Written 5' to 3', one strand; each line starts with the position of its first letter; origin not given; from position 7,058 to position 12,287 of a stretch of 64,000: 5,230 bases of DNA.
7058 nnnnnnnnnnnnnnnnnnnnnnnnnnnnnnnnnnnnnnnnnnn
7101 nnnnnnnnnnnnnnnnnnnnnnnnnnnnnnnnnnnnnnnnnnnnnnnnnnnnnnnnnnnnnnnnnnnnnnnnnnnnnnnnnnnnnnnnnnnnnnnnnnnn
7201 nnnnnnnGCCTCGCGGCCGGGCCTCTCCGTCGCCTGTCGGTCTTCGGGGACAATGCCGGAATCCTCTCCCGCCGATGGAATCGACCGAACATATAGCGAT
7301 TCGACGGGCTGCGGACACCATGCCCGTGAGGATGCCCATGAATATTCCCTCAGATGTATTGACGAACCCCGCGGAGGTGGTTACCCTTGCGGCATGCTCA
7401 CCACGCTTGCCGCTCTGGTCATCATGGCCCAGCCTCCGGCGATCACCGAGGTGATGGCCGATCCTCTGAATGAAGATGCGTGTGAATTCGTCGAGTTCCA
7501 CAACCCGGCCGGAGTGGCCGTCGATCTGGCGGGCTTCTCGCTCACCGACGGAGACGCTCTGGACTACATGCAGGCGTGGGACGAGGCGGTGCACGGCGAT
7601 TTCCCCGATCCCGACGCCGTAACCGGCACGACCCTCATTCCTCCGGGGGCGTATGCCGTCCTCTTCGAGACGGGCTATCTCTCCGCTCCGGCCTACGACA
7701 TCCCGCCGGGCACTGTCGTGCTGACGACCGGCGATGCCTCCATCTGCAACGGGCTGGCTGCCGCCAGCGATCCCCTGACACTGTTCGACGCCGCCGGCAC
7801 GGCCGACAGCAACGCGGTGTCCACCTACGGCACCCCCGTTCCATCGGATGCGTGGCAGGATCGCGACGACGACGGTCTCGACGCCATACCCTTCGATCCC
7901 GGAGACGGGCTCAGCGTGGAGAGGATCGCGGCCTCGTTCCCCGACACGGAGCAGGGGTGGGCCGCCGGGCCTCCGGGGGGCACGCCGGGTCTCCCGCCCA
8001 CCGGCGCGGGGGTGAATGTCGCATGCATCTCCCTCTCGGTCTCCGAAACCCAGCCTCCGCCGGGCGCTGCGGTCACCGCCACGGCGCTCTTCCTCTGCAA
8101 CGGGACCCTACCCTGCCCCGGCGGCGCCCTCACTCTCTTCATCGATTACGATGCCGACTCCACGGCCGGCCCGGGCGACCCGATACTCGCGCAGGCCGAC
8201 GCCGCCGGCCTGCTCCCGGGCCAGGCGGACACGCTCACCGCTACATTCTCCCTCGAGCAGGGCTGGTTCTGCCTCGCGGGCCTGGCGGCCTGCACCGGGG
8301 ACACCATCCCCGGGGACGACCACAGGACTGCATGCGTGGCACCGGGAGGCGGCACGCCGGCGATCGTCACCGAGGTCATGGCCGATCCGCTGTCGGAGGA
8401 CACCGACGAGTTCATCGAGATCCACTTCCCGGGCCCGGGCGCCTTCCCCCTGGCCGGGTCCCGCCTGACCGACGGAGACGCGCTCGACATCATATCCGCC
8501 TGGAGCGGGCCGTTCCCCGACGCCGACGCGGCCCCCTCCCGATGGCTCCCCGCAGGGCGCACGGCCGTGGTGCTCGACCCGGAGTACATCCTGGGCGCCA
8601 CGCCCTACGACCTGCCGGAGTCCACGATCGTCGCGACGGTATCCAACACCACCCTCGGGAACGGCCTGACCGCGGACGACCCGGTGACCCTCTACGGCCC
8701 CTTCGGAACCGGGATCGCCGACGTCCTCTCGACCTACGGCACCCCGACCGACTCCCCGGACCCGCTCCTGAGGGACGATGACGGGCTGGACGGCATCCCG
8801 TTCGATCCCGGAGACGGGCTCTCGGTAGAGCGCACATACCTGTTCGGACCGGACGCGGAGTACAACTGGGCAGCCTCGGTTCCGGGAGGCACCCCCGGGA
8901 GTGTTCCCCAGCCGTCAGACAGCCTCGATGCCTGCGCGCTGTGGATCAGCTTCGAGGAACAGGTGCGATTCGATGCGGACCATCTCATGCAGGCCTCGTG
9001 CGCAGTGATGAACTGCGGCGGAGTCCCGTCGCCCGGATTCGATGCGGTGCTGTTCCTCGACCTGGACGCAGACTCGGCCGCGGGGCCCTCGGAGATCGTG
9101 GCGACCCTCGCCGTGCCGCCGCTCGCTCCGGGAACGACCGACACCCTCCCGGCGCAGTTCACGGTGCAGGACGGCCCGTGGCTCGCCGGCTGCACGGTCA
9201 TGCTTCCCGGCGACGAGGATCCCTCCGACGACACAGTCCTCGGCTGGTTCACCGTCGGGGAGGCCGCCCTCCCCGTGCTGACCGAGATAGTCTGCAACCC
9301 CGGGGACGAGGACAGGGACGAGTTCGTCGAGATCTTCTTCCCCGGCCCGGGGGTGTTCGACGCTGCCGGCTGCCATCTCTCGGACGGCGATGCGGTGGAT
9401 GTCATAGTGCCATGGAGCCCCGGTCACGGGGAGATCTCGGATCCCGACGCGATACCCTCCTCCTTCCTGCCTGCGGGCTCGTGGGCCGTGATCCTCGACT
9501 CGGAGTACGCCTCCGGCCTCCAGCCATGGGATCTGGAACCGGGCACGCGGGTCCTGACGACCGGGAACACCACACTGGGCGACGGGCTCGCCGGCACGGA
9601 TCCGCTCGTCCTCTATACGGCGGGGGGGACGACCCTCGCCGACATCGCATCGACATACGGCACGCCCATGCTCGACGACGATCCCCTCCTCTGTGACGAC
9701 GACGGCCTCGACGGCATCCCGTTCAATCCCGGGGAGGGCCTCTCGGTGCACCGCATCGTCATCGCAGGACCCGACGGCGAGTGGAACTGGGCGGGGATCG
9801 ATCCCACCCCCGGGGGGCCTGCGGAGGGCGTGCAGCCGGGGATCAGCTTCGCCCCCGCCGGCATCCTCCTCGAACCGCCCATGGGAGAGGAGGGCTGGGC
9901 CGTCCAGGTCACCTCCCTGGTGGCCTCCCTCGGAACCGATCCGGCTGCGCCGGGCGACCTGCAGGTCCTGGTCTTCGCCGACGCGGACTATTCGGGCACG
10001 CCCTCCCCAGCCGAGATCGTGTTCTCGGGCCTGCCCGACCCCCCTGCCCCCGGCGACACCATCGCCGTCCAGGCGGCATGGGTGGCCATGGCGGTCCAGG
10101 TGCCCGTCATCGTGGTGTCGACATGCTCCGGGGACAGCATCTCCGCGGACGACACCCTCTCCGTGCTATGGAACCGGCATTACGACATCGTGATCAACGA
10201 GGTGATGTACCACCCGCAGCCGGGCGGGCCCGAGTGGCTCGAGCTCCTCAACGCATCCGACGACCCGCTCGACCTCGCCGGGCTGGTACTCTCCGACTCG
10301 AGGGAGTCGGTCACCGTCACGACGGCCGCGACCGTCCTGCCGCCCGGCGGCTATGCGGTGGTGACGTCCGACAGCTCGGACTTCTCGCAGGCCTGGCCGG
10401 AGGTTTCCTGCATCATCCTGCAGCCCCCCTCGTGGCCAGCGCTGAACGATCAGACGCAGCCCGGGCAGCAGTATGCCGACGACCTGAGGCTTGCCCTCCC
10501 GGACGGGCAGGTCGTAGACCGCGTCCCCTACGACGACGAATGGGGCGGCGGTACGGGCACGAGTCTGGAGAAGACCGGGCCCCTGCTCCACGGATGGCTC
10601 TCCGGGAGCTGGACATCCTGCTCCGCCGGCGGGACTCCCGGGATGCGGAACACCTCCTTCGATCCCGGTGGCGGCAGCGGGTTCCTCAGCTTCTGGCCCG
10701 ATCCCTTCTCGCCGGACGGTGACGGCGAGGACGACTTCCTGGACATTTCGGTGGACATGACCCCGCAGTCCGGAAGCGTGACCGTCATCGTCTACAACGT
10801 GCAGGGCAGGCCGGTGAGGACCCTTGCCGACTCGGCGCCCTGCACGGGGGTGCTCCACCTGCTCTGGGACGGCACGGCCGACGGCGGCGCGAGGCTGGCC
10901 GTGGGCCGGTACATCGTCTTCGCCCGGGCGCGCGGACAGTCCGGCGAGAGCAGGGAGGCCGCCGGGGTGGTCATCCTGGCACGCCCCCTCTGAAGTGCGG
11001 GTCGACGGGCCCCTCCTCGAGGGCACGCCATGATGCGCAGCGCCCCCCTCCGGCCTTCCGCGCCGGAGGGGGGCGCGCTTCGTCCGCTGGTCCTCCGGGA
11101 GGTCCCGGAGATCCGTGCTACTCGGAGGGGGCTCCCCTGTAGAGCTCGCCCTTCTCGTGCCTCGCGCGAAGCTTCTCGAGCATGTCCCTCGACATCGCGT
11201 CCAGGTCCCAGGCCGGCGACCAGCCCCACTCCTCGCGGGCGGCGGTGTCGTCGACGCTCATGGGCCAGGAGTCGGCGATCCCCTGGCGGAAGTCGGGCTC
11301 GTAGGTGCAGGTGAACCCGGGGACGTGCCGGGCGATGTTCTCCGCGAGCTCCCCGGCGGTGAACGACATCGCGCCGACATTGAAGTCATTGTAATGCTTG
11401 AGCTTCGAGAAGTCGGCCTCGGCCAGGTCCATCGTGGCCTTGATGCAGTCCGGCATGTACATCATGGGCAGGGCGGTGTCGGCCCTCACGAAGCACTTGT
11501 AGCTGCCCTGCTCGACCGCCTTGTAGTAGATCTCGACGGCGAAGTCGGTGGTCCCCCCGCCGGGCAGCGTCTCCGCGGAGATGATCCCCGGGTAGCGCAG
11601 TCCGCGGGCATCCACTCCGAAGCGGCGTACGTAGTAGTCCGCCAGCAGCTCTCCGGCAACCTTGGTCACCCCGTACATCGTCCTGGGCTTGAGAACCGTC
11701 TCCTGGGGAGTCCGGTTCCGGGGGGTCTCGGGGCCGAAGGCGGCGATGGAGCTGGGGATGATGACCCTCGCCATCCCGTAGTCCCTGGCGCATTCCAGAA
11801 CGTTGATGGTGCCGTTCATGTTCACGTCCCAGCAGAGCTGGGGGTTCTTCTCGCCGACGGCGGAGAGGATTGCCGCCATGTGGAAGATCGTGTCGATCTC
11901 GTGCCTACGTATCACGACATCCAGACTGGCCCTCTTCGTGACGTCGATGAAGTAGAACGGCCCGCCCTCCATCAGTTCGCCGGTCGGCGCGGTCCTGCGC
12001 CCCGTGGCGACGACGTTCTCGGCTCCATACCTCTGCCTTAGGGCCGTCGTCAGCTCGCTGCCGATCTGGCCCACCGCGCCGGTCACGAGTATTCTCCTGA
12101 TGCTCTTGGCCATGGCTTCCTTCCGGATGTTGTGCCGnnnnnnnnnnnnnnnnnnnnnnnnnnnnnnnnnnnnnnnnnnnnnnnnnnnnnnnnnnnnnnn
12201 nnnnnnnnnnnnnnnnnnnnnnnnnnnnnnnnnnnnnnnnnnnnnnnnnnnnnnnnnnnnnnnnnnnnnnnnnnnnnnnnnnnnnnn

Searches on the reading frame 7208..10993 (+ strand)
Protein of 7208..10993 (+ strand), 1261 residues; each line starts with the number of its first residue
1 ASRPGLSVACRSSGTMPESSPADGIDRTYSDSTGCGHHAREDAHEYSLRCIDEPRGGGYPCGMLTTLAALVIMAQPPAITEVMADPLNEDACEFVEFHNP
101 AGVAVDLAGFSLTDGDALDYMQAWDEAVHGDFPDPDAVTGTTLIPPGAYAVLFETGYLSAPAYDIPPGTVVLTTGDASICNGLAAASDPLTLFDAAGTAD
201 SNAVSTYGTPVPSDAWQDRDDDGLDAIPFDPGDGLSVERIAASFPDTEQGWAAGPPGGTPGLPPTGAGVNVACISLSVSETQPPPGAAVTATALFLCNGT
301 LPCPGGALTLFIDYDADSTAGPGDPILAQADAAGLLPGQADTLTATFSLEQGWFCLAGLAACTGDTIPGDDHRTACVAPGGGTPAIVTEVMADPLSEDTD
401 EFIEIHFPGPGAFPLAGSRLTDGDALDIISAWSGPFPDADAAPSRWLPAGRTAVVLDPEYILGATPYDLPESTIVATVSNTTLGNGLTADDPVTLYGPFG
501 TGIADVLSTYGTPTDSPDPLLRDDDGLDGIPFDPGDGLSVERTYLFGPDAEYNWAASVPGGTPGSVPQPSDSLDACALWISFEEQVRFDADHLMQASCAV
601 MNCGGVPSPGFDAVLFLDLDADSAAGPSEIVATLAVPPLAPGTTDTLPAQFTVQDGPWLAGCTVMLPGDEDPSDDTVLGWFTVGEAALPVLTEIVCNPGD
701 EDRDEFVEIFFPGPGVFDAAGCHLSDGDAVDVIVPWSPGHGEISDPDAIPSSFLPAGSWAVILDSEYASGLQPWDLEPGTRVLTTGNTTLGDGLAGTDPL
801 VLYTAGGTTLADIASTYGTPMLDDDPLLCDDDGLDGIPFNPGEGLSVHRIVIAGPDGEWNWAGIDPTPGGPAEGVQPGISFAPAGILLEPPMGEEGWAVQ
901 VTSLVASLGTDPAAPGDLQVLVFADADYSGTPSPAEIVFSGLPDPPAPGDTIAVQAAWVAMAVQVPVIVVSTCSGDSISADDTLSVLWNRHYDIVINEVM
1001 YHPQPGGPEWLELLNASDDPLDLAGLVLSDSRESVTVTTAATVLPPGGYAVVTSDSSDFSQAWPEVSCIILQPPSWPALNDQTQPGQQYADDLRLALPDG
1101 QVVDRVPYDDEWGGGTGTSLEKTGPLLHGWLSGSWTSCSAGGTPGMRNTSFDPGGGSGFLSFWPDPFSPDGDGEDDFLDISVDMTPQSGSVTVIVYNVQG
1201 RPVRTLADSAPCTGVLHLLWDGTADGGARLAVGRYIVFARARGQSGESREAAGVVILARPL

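Call 67: search_protein_families(library=pfam, proteins=[window:7208-10993:+], max_evalue=0.0001)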
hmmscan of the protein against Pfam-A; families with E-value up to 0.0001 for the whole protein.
window:7208-10993:+ (1261 aa): 2 families
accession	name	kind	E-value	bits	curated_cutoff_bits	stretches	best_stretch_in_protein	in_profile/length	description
PF00932.25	LTD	-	2e-34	118.7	34.3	2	993-1108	7-107/109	Lamin Tail Domain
PF13860.13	FlgD_ig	-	4.1e-08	33.5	27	1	1180-1241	14-75/79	FlgD Ig-like domain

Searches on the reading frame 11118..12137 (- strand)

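Call 67: search_protein_families(library=pfam, proteins=[window:11118-12137:-], max_evalue=0.0001)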
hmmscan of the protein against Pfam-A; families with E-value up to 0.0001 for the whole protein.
window:11118-12137:- (339 aa): 8 families
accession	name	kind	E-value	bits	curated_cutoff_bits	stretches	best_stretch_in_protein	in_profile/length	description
PF01370.27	Epimerase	-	8e-35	120.8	20.9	1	16-255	1-240/240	NAD dependent epimerase/dehydratase family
PF16363.11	GDP_Man_Dehyd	-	6.7e-24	85.4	27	1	17-178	1-176/332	GDP-mannose 4,6 dehydratase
PF04321.23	RmlD_sub_bind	-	1.1e-13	51.3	27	1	15-165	2-135/287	RmlD substrate binding domain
PF01073.25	3Beta_HSD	-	4.3e-12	46.1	22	1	17-138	1-124/280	3-beta hydroxysteroid dehydrogenase/isomerase family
PF02719.21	Polysacc_synt_2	-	1.6e-10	41.1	20.2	1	16-133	1-131/293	Polysaccharide biosynthesis protein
PF07993.18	NAD_binding_4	-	3.6e-08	33.3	20.1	1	79-221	87-243/258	Male sterility protein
PF13460.12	NAD_binding_10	-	1.6e-05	25.3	27.2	1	20-176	1-137/184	NAD(P)H-binding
PF08659.16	KR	-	4.1e-05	24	22.6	0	16-101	3-82/180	KR domain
